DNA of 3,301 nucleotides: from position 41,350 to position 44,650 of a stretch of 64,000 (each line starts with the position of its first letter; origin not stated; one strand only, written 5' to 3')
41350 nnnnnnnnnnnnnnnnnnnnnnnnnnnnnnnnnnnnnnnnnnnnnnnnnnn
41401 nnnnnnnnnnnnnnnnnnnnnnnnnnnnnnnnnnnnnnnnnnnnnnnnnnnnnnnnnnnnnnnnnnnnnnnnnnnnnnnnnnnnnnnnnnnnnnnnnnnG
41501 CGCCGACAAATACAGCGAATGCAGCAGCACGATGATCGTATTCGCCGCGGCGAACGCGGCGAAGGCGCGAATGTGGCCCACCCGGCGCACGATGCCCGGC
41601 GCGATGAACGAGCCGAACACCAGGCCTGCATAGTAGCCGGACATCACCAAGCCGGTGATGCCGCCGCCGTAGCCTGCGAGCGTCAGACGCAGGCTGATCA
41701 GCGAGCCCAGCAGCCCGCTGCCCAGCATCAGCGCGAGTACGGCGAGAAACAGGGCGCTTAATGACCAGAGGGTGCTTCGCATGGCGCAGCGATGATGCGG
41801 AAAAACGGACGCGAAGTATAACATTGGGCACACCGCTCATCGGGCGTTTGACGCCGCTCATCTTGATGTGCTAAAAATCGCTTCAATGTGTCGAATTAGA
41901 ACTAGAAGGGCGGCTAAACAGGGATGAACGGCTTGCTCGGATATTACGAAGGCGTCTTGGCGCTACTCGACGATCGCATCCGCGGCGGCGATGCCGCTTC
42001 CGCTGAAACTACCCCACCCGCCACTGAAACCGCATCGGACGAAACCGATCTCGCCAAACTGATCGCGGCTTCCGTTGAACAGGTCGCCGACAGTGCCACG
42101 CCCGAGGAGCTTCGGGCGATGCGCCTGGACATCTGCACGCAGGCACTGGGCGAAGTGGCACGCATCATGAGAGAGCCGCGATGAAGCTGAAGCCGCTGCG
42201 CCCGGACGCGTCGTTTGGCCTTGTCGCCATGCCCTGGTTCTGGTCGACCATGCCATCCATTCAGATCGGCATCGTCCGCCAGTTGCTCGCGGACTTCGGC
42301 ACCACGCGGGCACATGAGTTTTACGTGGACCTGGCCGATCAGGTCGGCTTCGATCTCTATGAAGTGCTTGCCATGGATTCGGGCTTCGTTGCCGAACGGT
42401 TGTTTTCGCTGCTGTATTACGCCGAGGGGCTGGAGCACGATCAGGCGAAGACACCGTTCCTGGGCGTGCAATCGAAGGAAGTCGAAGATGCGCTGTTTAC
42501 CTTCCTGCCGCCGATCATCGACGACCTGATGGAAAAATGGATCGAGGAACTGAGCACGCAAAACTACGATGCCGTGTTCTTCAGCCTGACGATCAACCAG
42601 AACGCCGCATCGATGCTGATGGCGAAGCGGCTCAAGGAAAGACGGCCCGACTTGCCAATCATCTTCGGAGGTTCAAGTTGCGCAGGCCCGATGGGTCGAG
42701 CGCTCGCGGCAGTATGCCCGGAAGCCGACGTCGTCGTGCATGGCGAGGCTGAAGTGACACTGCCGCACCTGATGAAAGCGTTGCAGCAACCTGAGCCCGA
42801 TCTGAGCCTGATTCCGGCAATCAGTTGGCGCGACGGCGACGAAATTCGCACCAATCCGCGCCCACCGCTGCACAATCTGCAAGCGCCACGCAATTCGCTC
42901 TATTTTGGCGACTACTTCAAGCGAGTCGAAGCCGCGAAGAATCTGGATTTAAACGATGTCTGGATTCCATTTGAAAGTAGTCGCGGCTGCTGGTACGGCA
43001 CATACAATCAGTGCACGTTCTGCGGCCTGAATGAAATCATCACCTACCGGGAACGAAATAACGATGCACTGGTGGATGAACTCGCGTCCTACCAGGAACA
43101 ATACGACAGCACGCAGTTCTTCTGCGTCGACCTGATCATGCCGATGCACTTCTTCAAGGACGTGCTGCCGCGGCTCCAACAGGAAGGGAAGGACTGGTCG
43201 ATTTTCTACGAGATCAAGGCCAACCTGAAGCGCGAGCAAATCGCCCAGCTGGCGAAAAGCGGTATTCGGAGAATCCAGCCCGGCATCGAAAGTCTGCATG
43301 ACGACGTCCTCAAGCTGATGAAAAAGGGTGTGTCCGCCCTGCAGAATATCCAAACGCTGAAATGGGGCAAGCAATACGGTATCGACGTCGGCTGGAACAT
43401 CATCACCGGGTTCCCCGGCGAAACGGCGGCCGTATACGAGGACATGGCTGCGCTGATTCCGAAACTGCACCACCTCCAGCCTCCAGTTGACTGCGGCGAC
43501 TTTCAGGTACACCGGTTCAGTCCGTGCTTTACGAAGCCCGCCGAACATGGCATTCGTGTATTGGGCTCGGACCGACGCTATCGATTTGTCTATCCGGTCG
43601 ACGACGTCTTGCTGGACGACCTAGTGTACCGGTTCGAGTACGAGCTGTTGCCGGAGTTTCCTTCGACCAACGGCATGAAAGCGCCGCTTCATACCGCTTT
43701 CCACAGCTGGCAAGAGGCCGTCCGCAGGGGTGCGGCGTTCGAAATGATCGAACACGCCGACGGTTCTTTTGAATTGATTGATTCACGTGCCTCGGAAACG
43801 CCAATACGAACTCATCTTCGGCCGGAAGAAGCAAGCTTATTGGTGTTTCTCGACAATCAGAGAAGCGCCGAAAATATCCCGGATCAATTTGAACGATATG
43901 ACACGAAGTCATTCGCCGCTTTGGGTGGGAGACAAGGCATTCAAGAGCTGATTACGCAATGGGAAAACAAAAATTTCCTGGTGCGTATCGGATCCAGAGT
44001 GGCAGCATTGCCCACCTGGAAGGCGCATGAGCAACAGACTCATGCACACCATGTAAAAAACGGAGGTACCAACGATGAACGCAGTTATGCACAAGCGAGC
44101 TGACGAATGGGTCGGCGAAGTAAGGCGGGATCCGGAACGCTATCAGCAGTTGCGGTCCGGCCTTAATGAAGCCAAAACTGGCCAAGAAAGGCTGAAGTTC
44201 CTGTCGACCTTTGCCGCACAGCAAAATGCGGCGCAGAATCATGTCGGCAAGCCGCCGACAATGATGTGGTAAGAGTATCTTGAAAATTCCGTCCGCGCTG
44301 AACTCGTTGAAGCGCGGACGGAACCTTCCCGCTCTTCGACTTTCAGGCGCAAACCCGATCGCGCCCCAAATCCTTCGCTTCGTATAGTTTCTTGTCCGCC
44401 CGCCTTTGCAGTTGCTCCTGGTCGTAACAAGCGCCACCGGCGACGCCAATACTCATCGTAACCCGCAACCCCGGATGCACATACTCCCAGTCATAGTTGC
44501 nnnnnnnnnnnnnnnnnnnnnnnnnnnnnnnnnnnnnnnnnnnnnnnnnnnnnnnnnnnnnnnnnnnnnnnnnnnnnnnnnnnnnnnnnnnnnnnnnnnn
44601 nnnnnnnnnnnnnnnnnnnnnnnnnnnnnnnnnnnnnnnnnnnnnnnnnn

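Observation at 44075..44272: Cys-free 65-aa peptide ending in ............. as the likely substrate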

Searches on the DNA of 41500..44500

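Call 91: search_rna_families(source=window, start=41500, end=44500, threshold=evalue, max_evalue=1)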
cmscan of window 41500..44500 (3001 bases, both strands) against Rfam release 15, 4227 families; matches with E-value up to 1: 1.
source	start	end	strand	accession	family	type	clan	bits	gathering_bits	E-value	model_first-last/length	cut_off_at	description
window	44274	44336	-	RF03679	MIR2084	Gene; miRNA;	-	24.8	100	0.034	1-107/107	no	MIR2084 microRNA precursor family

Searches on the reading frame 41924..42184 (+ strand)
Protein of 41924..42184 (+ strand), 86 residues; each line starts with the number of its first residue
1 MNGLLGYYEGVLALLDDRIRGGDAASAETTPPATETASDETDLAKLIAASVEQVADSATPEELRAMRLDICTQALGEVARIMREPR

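Call 8: search_protein_families(library=ncbifam, proteins=[window:41924-42184:+], max_evalue=1)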
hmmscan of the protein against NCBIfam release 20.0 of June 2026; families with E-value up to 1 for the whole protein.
window:41924-42184:+ (86 aa): 0 families

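Call 9: search_protein_families(library=pfam, proteins=[window:41924-42184:+], max_evalue=1)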
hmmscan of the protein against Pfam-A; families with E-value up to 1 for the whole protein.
window:41924-42184:+ (86 aa): 0 families

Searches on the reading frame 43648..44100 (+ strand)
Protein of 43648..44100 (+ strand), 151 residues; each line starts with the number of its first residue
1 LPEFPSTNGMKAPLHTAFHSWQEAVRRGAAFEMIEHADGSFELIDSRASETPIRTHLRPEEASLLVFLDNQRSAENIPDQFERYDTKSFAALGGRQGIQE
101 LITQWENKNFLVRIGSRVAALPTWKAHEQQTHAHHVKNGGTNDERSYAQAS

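Call 75: predict_structure(alignment_id=A5)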
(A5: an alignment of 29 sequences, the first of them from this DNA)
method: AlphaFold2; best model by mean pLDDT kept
length: 151 residues; sequences in the alignment: 29
mean_pLDDT: 86.0   pTM: 0.74
mean pLDDT of the five models: 86.0, 85.5, 84.8, 84.1, 83.6
residues with pLDDT >= 90: 105; 70-90: 14; 50-70: 26; < 50: 6
segments of 3 or more residues with pLDDT < 50: none
pLDDT, mean of each block of 10 residues (from residue 1): 59 87 94 97 96 98 97 94 98 98 97 95 79 53 51 51
secondary structure, 60 per line:
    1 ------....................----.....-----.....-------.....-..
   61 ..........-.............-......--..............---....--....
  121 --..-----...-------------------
elements in order: H7-26 E31-35 E41-45 E53-57 H59-70 H74-84 H86-91 H94-107 E111-114 E117-120

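Call 79: fold_search(model_id=the predicted structure, library=pdb)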
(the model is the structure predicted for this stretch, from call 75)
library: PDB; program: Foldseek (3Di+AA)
matches with E <= 10: 649; with E <= 0.001: 0
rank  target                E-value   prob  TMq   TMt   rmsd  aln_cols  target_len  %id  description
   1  9rvy_D                3.4e-01  0.60  0.30  0.11   6.4        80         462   16  Egalitarian-BicD in complex with K10 TLS RNA (Structure A) (released 2026-03-25)
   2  9rvy_C                3.6e-01  0.75  0.29  0.29   3.5        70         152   17  Egalitarian-BicD in complex with K10 TLS RNA (Structure A) (released 2026-03-25)
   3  3b02                  3.6e-01  0.20  0.25  0.21  13.8       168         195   13  Crystal structure of TTHB099, a transcriptional regulator CRP family from Thermus thermophilus HB8 (released 2011-06-15)
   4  9rw3_C                3.8e-01  0.66  0.29  0.28   3.5        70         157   21  Egalitarian-BicD in complex with hSL1 of the hairy localization element (Structure A) (released 2026-03-25)
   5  5v1u_B                4.3e-01  0.80  0.38  0.61   3.9        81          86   15  TbiB1 in Complex with the TbiA(beta) Leader Peptide (released 2018-09-05)
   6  7t8o_A                4.3e-01  0.41  0.27  0.19   7.9        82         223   15  Crystal Structure of the Crp/Fnr Family Transcriptional Regulator from Listeria monocytogenes (released 2021-12-29)
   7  6nxk_D                4.9e-01  0.75  0.31  0.54   3.3        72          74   18  Ubiquitin binding variants (released 2020-01-15)
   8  7qz8_B                5.5e-01  0.75  0.28  0.39   4.0        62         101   13  Transcriptional regulator LmrR with bound daunomycin and with Trp-67 and Trp-96 replaced by the unnatural amino acid 5 (released 2022-11-23)
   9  9rwb_D                5.5e-01  0.60  0.28  0.11   3.3        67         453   21  Egalitarian-BicD in complex with hSL1 and hSL2 of the hairy localization element (released 2026-03-25)
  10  1lnw_F                5.5e-01  0.44  0.30  0.35  14.3       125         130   14  CRYSTAL STRUCTURE OF THE MEXR REPRESSOR OF THE MEXAB-OPRM MULTIDRUG EFFLUX OPERON OF PSEUDOMONAS AERUGINOSA (released 2002-09-11)
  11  1wsu_A                5.9e-01  0.38  0.31  0.36  11.6       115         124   12  C-terminal domain of elongation factor selB complexed with SECIS RNA (released 2005-01-25)
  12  5hvq_C                5.9e-01  0.28  0.31  0.21  11.6       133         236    8  Alternative model of the MAGE-G1 NSE-1 complex (released 2016-10-26)
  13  2pfb_A                6.3e-01  0.38  0.28  0.32  13.3       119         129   11  Structure of oxidized OhrR from Xanthamonas campestris (released 2007-12-11)
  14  1lva                  6.3e-01  0.20  0.25  0.16  11.8       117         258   15  Crystal structure of a C-terminal fragment of Moorella thermoacetica elongation factor SelB (released 2002-08-21)
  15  5n35                  7.6e-01  0.72  0.29  0.63   3.1        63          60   10  Gadolinium phased PBP2 (SSO6202) at 2.2 Ang (released 2017-05-17)
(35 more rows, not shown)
